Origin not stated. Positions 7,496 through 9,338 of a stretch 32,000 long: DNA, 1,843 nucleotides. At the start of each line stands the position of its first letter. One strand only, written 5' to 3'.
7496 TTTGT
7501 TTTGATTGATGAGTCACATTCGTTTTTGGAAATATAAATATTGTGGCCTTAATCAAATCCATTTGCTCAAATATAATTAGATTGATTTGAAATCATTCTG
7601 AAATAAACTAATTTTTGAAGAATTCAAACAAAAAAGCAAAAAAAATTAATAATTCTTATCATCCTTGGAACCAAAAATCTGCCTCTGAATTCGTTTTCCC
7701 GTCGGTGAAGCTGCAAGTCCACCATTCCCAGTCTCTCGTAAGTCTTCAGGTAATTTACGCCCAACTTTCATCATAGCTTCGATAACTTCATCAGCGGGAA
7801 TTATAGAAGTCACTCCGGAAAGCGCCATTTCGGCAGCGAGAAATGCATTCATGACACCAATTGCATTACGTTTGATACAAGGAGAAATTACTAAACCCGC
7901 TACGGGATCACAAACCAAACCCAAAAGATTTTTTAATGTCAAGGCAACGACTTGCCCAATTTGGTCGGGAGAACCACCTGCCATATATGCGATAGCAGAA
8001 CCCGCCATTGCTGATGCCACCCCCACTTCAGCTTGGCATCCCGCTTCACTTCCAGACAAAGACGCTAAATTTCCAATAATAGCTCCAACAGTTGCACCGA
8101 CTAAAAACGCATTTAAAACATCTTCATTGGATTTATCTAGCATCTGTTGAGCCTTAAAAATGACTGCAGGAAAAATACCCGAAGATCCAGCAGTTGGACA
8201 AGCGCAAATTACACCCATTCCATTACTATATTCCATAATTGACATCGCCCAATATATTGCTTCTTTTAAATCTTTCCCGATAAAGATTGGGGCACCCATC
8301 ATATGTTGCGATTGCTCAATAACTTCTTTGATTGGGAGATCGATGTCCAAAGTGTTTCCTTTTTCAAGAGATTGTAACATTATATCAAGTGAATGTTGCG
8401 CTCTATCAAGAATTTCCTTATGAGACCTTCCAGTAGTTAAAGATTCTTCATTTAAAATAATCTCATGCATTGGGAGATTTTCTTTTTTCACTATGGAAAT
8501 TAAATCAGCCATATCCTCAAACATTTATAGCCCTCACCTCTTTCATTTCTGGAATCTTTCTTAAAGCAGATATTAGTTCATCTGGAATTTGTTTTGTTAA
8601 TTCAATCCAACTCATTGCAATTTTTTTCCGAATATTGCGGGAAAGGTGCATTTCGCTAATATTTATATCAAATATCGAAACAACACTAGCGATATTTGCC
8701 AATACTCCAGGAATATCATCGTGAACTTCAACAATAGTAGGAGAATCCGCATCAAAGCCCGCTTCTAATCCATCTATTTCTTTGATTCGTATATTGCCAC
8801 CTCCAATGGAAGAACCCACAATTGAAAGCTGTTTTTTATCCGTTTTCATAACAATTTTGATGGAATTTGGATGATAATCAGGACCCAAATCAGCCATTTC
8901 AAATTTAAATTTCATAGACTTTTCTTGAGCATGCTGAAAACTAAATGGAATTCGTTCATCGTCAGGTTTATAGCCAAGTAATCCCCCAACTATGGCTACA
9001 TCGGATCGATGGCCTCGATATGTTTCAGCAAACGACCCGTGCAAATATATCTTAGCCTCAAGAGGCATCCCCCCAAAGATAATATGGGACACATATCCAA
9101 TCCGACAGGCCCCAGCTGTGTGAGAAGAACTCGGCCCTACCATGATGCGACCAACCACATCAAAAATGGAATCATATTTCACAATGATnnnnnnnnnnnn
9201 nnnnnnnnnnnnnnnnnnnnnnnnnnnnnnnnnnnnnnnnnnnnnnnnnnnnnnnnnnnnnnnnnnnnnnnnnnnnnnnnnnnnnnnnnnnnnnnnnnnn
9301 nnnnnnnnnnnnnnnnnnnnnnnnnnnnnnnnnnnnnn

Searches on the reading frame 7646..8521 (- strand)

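Call 78: search_protein_families(library=pfam, proteins=[window:7646-8521:-], max_evalue=0.00001)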
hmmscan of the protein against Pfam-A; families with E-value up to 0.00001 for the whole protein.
window:7646-8521:- (291 aa): 1 family
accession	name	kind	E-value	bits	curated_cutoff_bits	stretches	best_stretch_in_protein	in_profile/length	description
PF03313.21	SDH_alpha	-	2.6e-68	231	26.4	1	14-270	2-260/260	Serine dehydratase alpha chain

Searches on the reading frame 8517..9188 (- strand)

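Call 78: search_protein_families(library=pfam, proteins=[window:8517-9188:-], max_evalue=0.00001)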
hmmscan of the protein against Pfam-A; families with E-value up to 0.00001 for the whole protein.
window:8517-9188:- (223 aa): 1 family
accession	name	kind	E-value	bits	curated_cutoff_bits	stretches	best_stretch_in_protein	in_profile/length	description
PF03315.21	SDH_beta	-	5.5e-13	50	26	1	7-77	1-75/155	Serine dehydratase beta chain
